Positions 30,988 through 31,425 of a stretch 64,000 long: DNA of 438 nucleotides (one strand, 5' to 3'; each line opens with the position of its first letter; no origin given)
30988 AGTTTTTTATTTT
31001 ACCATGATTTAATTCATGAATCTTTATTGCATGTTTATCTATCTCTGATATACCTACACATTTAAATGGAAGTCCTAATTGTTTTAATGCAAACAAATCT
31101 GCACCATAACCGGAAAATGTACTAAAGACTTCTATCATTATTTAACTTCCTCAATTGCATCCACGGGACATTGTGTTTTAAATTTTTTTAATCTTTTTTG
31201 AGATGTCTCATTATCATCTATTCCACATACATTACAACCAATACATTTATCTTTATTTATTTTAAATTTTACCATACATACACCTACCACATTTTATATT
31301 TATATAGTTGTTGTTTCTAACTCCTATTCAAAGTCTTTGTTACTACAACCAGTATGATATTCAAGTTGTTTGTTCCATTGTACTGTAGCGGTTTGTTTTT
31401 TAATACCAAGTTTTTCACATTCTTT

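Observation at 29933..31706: C5-cytosine methyltransferase preceded by an overlapping 45-aa ferredoxin-like ORF and small putative regulators, with no cognate endonuclease seen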

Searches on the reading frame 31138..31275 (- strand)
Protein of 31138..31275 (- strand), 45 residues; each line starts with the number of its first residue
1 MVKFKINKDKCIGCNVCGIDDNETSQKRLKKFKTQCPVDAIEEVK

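Call 3: search_protein_families(library=pfam, proteins=[window:31138-31275:-], max_evalue=1)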
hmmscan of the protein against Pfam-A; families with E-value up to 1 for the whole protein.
window:31138-31275:- (45 aa): 7 families
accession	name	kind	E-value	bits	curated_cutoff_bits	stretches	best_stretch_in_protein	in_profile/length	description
PF00037.32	Fer4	-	2.7e-05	24.2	21.1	1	5-17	2-14/24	4Fe-4S binding domain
PF12837.12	Fer4_6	-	0.0016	18.7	25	1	4-17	2-15/24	4Fe-4S binding domain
PF13370.11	Fer4_13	-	0.0018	19.4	24.5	0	6-18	1-13/58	4Fe-4S single cluster domain of Ferredoxin I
PF13459.11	Fer4_15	-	0.0058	17.7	22.4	1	5-18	2-15/66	4Fe-4S single cluster domain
PF12797.12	Fer4_2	-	0.0066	16.8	24.5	1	4-17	3-16/22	4Fe-4S binding domain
PF14697.11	Fer4_21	-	0.0077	16.8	35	1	5-30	2-27/59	4Fe-4S dicluster domain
PF05187.19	Fer4_ETF_QO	-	0.029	15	24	1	2-24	66-88/104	Electron transfer flavoprotein-ubiquinone oxidoreductase, 4Fe-4S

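Call 4: search_protein_families(library=phrogs, proteins=[window:31138-31275:-], max_evalue=0.1)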
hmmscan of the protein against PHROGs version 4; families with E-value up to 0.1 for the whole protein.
window:31138-31275:- (45 aa): 0 families

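Call 8: search_dna_similar(query=window:31138-31275:-, collection=phages, mode=protein, max_evalue=10, max_rows=30)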
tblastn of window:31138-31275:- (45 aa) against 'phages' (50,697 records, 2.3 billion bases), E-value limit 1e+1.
No match.

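Call 14: find_homologous_proteins(query=window:31141-31275:-, max_evalue=10)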
Query seq(45 aa) (45 aa): 1 proteins with E <= 10 among 1 candidates.
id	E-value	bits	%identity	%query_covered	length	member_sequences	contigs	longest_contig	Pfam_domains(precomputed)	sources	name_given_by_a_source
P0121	1.6e-22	95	100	100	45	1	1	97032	-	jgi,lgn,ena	-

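Call 23: search_solved_structures(query=window:31141-31275:-, max_evalue=10, show_alignments=5)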
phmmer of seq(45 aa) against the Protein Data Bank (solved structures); distinct sequences matched with E-value up to 10: 16.
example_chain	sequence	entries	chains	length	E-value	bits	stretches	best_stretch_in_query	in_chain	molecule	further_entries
3zfs_B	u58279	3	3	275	0.27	15.3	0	5-20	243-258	F420-REDUCING HYDROGENASE, SUBUNIT GAMMA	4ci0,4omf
2z8q_A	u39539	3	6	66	0.48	14.5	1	3-21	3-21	Ferredoxin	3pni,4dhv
1dax_A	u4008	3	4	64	0.51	14.5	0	3-17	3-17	FERREDOXIN I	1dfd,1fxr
7p62_I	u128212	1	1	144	0.52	14.4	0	8-19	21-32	NADH-quinone oxidoreductase subunit I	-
7p69_I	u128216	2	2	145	0.53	14.4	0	8-19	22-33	NADH-quinone oxidoreductase subunit I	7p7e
7p61_I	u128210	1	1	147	0.56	14.3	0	8-19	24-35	NADH-quinone oxidoreductase subunit I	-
7p7k_I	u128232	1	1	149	0.58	14.3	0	8-19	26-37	NADH-quinone oxidoreductase subunit I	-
1y4z_B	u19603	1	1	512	0.61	14.2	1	4-21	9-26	Respiratory nitrate reductase 1 beta chain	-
7awt_I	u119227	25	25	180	1.2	13.3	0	8-19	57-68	NADH-quinone oxidoreductase subunit I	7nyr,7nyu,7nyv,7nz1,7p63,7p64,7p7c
1rof_A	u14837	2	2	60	1.3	13.2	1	3-18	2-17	FERREDOXIN | FERREDOXIN(A)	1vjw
7z0s_B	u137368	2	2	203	1.8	12.7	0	5-19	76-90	Formate hydrogenlyase subunit 2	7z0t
1q16_B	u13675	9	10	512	2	12.6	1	4-20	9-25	Respiratory nitrate reductase 1 beta chain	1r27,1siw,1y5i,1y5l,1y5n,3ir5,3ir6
7vzg_B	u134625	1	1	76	2.4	12.4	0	6-18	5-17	Photosystem P840 reaction center iron-sulfur protein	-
8e9g_I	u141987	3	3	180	3.1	12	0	4-17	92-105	NADH-quinone oxidoreductase subunit I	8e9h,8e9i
9bt4_G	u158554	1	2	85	8.1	10.8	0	4-18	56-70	Pyruvate:Ferredoxin Oxidoreductase, subunit delta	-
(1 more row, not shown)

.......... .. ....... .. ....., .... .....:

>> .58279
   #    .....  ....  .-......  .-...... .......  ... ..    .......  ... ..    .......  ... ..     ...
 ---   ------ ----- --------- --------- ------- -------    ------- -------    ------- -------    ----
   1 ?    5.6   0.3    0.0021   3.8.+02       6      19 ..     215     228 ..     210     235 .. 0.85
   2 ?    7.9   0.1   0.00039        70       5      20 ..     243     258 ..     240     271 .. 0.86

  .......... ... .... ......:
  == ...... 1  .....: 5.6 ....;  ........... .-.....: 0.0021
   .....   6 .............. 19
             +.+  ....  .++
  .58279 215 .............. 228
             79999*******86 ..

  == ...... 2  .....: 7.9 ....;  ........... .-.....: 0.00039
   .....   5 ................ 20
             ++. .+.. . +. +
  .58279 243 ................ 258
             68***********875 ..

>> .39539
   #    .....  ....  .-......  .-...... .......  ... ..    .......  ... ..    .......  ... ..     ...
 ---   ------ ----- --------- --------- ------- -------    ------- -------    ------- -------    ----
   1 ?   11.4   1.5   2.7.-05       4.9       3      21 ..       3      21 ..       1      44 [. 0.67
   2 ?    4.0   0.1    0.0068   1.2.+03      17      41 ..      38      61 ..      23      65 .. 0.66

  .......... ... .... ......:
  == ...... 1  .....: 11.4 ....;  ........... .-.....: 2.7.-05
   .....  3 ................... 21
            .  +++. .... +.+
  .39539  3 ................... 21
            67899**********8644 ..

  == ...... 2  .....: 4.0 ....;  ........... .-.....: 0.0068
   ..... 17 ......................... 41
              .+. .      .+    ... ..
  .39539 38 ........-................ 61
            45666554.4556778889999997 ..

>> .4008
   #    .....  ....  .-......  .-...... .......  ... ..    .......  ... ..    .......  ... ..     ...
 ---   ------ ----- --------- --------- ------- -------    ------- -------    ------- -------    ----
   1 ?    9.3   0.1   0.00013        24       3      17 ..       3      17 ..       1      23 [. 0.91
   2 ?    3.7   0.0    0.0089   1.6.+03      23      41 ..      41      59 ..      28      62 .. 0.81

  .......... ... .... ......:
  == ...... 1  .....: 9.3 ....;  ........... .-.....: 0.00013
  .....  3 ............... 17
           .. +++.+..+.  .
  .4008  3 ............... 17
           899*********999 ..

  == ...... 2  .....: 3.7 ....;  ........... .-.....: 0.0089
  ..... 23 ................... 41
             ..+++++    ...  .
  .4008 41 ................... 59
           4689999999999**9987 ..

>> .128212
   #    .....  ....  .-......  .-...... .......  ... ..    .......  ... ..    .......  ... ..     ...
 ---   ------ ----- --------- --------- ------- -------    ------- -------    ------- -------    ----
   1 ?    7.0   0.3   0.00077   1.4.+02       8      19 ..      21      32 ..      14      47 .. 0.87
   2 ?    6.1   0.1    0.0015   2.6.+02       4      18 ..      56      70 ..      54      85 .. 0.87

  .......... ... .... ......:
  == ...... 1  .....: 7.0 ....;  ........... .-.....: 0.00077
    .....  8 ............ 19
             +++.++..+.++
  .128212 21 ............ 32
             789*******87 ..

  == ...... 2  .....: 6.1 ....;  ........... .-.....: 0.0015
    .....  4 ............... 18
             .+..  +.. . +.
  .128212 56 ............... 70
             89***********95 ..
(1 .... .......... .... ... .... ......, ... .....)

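Call 31: predict_structure(protein=window:31138-31275:-)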
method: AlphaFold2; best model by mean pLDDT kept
length: 45 residues; sequences in the alignment: 1
mean_pLDDT: 74.6   pTM: 0.44
mean pLDDT of the five models: 74.6, 73.4, 68.0, 62.0, 57.3
residues with pLDDT >= 90: 0; 70-90: 34; 50-70: 11; < 50: 0
segments of 3 or more residues with pLDDT < 50: none
pLDDT, mean of each block of 10 residues (from residue 1): 78 70 71 76 79
secondary structure, 60 per line:
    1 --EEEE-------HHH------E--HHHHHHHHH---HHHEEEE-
elements in order: E3-6 H26-34 E41-44

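Call 33: search_protein_representatives(protein=window:31138-31275:-)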
Query: 45 residues. Proteins with E-value up to 0.001 (for the whole library): 4; up to 1e-10: 1; up to 1e-30: 0. The best 4 are listed.
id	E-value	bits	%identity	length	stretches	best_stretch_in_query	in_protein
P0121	5.2e-23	94.5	100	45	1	1-45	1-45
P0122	3.5e-07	45.8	63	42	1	3-42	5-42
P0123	1.8e-05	40.5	44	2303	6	11-39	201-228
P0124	2.0e-04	37.3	53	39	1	4-43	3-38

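Call 35: fold_search(model_id=the predicted structure, library=pdb)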
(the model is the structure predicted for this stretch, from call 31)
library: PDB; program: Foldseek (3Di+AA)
matches with E <= 10: 23; with E <= 0.001: 0
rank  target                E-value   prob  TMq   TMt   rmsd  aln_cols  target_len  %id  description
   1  1siz_A                2.2e-01  0.41  0.46  0.36   4.8        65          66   22  Crystal structure of the [Fe3S4]-ferredoxin from the hyperthermophilic archaeon Pyrococcus furiosus (released 2004-05-25)
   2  2z8q_A                2.5e-01  0.35  0.45  0.34   5.1        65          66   22  ferredoxin from Pyrococcus furiosus, D14C variant (released 2007-09-18)
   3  1iqz                  3.1e-01  0.41  0.46  0.32   4.2        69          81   20  OXIDIZED [4Fe-4S] FERREDOXIN FROM BACILLUS THERMOPROTEOLYTICUS (FORM I) (released 2002-02-13)
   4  4ov1                  3.3e-01  0.38  0.47  0.36   5.2        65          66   22  The crystal structure of a novel electron transfer ferredoxin from R. palustris HaA2 (released 2014-05-21)
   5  7q4w_B                4.3e-01  0.28  0.42  0.07   5.4        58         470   22  CryoEM structure of electron bifurcating Fe-Fe hydrogenase HydABC complex A. woodii in the oxidised state (released 2023-02-15)
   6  9a4s_A                5.3e-01  0.21  0.40  0.26   5.2        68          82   20  Integrative model of FER-YVFG by crosslinking MS and deep learning (released 2024-09-18)
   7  8amp                  7.4e-01  0.28  0.48  0.38   4.1        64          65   17  Crystal structure of M.tuberculosis ferredoxin Fdx (released 2023-02-15)
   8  7m1o_A                7.4e-01  0.28  0.46  0.34   5.3        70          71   14  Hydrogenobacter thermophilus ferredoxin 1 S64A variant (released 2021-07-28)
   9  5t5i_G                1.5e+00  0.10  0.39  0.26   6.1        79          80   18  TUNGSTEN-CONTAINING FORMYLMETHANOFURAN DEHYDROGENASE FROM METHANOTHERMOBACTER WOLFEII, ORTHORHOMBIC FORM AT 1.9 A (released 2016-10-19)
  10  5t5i_P                1.9e+00  0.08  0.38  0.26   7.2        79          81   19  TUNGSTEN-CONTAINING FORMYLMETHANOFURAN DEHYDROGENASE FROM METHANOTHERMOBACTER WOLFEII, ORTHORHOMBIC FORM AT 1.9 A (released 2016-10-19)
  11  8z11_c                2.0e+00  0.08  0.37  0.25   6.2        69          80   16  Cryo-EM structure of haptophyte photosystem I (released 2025-01-22)
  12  9bt4_H                2.2e+00  0.11  0.42  0.27   5.2        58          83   22  Pyruvate:Ferredoxin Oxidoreductase from Methanosarcina acetivorans (released 2024-10-09)
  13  5c4i_E                3.0e+00  0.08  0.40  0.10   5.5        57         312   18  Structure of an Oxalate Oxidoreductase (released 2015-07-01)
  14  5t5m_F                3.2e+00  0.08  0.42  0.09  11.3        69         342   26  TUNGSTEN-CONTAINING FORMYLMETHANOFURAN DEHYDROGENASE FROM METHANOTHERMOBACTER WOLFEII, TRIGONAL FORM AT 2.5 A. (released 2016-10-19)
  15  8amq                  4.0e+00  0.11  0.46  0.08   3.9        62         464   14  Crystal structure of the complex CYP143-FdxE from M. tuberculosis (released 2023-02-15)
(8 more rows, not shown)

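Call 36: find_encoding_contigs(protein=P0122, flank=8000, max_places=6)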
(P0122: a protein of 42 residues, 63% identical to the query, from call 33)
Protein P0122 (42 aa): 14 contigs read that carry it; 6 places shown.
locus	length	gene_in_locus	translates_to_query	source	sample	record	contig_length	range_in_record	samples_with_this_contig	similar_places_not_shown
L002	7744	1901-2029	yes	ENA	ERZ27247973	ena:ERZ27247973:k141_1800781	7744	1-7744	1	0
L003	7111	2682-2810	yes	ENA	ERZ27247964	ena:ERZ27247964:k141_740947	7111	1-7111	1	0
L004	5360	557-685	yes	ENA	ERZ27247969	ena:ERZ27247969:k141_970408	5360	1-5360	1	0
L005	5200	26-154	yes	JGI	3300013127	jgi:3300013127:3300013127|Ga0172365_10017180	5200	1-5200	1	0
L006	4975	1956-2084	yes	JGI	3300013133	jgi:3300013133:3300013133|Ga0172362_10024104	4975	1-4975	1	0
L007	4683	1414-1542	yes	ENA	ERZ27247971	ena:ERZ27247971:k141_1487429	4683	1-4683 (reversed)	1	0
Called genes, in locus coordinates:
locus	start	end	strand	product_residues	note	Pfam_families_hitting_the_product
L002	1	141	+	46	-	?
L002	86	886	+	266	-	PF10127:RlaP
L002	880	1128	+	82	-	-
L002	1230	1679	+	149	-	-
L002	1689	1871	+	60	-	-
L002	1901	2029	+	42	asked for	PF00037:Fer4 (faint)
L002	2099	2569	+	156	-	-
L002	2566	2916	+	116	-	PF10686:YAcAr (weak)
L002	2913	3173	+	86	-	-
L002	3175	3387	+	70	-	-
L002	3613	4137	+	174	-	PF04275:P-mevalo_kinase, PF13238:AAA_18 (weak), PF21448:DNMK (weak)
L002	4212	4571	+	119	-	-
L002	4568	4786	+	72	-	-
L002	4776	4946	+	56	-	-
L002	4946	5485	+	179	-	PF12850:Metallophos_2 (weak)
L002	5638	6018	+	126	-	PF06941:NT5C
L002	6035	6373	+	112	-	-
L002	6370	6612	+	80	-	-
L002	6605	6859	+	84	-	-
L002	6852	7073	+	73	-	-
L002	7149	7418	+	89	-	-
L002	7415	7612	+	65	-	-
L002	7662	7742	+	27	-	?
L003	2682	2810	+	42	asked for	PF00037:Fer4 (faint)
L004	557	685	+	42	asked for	PF00037:Fer4 (faint)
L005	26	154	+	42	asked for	PF00037:Fer4 (faint)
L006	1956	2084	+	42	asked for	PF00037:Fer4 (faint)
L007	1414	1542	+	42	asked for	PF00037:Fer4 (faint)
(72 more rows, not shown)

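Call 37: find_encoding_contigs(protein=P0124, flank=8000, max_places=6)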
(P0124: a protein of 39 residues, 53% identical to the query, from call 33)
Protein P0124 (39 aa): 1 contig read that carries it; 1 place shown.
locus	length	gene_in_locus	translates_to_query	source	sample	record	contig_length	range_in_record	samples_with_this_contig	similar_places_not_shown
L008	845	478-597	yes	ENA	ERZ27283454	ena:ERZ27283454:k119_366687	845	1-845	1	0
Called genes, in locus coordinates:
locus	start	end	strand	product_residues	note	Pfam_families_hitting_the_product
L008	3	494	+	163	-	?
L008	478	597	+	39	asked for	PF00037:Fer4 (faint)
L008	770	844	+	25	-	?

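Call 40: find_homologous_proteins(query=A1, max_evalue=10)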
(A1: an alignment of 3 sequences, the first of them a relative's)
Query A1 (3 sequences) (45 aa, profile of the alignment): 19 proteins with E <= 10 among 38 candidates.
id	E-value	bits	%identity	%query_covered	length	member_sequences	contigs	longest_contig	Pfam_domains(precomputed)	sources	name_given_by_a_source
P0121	7.8e-24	101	100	100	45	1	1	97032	-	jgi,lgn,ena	-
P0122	2.0e-18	84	63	89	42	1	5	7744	PF00037.33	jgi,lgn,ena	-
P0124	2.3e-18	84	45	93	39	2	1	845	PF00037.33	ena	-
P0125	6.2e-13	66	56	71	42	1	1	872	PF00037.33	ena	-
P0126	1.3e-5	43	40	93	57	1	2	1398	PF14697.12,PF12837.13,PF12798.13,PF13484.12,PF12838.13,PF13534.12,PF13459.12,PF12800.13,PF12797.13,PF00037.33,PF25160.2,PF13237.12,PF13183.12,PF13187.12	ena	-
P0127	7.0e-5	41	34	96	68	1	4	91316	PF00037.33,PF13459.12,PF13370.12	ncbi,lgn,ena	-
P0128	1.1e-4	40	29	91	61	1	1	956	PF14697.12,PF12837.13,PF12798.13,PF13484.12,PF12838.13,PF12800.13,PF12797.13,PF00037.33,PF25160.2,PF13237.12,PF13183.12,PF13370.12,PF13187.12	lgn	-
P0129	2.0e-4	39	37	91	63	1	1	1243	PF00037.33,PF13459.12,PF13370.12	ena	-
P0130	4.3e-2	32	29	93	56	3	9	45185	PF14697.12,PF12837.13,PF12798.13,PF13484.12,PF12838.13,PF12800.13,PF12797.13,PF00037.33,PF25160.2,PF13237.12,PF13183.12,PF13187.12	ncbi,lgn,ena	-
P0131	5.2e-1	28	34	98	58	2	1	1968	PF14697.12,PF17179.10,PF12837.13,PF12798.13,PF13484.12,PF12838.13,PF13534.12,PF13459.12,PF12800.13,PF12797.13,PF00037.33,PF25160.2,PF13237.12,PF13183.12,PF13370.12,PF13187.12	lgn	-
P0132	5.2e-1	28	67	27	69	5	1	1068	PF14697.12,PF12837.13,PF13484.12,PF12838.13,PF13534.12,PF12800.13,PF12797.13,PF00037.33,PF25160.2,PF13237.12,PF13183.12,PF13187.12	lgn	-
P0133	1.2e+0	27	35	96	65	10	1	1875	PF14697.12,PF12837.13,PF12798.13,PF13484.12,PF12838.13,PF12800.13,PF12797.13,PF00037.33,PF25160.2,PF13237.12,PF13183.12,PF13187.12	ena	-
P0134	2.1e+0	26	36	93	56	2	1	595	PF14697.12,PF12837.13,PF12798.13,PF13484.12,PF12838.13,PF13534.12,PF12800.13,PF12797.13,PF00037.33,PF25160.2,PF13237.12,PF13183.12,PF13187.12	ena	-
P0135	3.2e+0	26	34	84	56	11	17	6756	PF14697.12,PF12837.13,PF12798.13,PF13484.12,PF12838.13,PF13534.12,PF12800.13,PF12797.13,PF00037.33,PF25160.2,PF13237.12,PF13183.12,PF13187.12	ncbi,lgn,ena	ncbi:MAG: 4Fe-4S binding protein [Tissierellales bacterium]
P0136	3.4e+0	26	34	84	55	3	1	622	PF14697.12,PF12837.13,PF12798.13,PF13484.12,PF12838.13,PF13534.12,PF12800.13,PF12797.13,PF00037.33,PF25160.2,PF13237.12,PF13183.12,PF13187.12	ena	-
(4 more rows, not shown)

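Call 42: find_encoding_contigs(protein=P0127, flank=6000, max_places=4)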
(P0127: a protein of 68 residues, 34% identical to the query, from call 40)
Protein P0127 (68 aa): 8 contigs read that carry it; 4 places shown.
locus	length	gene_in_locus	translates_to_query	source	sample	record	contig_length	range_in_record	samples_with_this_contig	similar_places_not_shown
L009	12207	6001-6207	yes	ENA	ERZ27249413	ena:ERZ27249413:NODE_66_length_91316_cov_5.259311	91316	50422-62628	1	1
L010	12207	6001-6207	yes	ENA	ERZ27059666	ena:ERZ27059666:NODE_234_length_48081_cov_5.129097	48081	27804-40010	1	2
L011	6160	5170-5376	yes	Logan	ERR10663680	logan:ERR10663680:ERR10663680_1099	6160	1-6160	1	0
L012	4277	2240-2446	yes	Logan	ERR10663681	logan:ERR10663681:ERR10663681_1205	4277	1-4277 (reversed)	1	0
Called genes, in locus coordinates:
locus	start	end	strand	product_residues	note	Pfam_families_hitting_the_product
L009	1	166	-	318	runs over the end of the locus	PF01368:DHH, PF02272:DHHA1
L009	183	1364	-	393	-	PF00871:Acetate_kinase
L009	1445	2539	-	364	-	-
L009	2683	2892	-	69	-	PF00269:SASP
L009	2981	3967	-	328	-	-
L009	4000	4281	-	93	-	PF06265:YutD-like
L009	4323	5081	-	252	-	PF09560:Spore_YunB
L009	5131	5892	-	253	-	-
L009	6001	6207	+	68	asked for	PF00037:Fer4 (faint), PF13459:Fer4_15, PF13370:Fer4_13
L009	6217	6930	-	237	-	PF01479:S4, PF00849:PseudoU_synth_2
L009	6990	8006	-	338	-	PF00768:Peptidase_S11, PF07943:PBP5_C (weak)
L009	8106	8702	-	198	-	-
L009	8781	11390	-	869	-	PF17802:SpaA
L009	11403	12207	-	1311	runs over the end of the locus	PF17210:SdrD_B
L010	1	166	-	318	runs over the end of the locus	PF01368:DHH, PF02272:DHHA1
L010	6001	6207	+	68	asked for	PF00037:Fer4 (faint), PF13459:Fer4_15, PF13370:Fer4_13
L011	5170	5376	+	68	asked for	PF00037:Fer4 (faint), PF13459:Fer4_15, PF13370:Fer4_13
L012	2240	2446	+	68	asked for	PF00037:Fer4 (faint), PF13459:Fer4_15, PF13370:Fer4_13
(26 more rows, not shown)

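Call 43: find_encoding_contigs(protein=P0125, flank=6000, max_places=4)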
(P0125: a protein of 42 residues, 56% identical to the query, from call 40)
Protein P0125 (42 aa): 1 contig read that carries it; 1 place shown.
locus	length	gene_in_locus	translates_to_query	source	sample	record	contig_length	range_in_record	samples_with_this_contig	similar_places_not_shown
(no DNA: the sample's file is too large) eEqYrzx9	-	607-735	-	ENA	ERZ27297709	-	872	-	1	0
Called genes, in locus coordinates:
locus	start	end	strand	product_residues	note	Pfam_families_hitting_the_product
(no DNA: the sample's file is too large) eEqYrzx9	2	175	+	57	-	?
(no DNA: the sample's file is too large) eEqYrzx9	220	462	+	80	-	-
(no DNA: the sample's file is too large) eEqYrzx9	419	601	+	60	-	-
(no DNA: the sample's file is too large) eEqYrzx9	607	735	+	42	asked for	PF00037:Fer4 (faint)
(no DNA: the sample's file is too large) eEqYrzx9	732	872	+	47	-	?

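Call 44: search_protein_families(library=pfam, proteins=[L002:2099-2569:+, L002:1230-1679:+, L002:1689-1871:+, L008:3-494:+], max_evalue=0.01)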
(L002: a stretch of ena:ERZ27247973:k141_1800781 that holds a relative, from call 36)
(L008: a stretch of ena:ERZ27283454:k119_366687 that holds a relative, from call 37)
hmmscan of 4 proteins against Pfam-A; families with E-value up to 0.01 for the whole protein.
L002:2099-2569:+ (156 aa): 0 families

L002:1230-1679:+ (149 aa): 0 families

L002:1689-1871:+ (60 aa): 0 families

L008:3-494:+ (163 aa): 0 families

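Call 56: search_protein_families(library=padloc, proteins=[window:31138-31275:-], max_evalue=0.01)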
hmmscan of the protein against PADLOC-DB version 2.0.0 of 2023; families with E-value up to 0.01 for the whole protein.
window:31138-31275:- (45 aa): 0 families
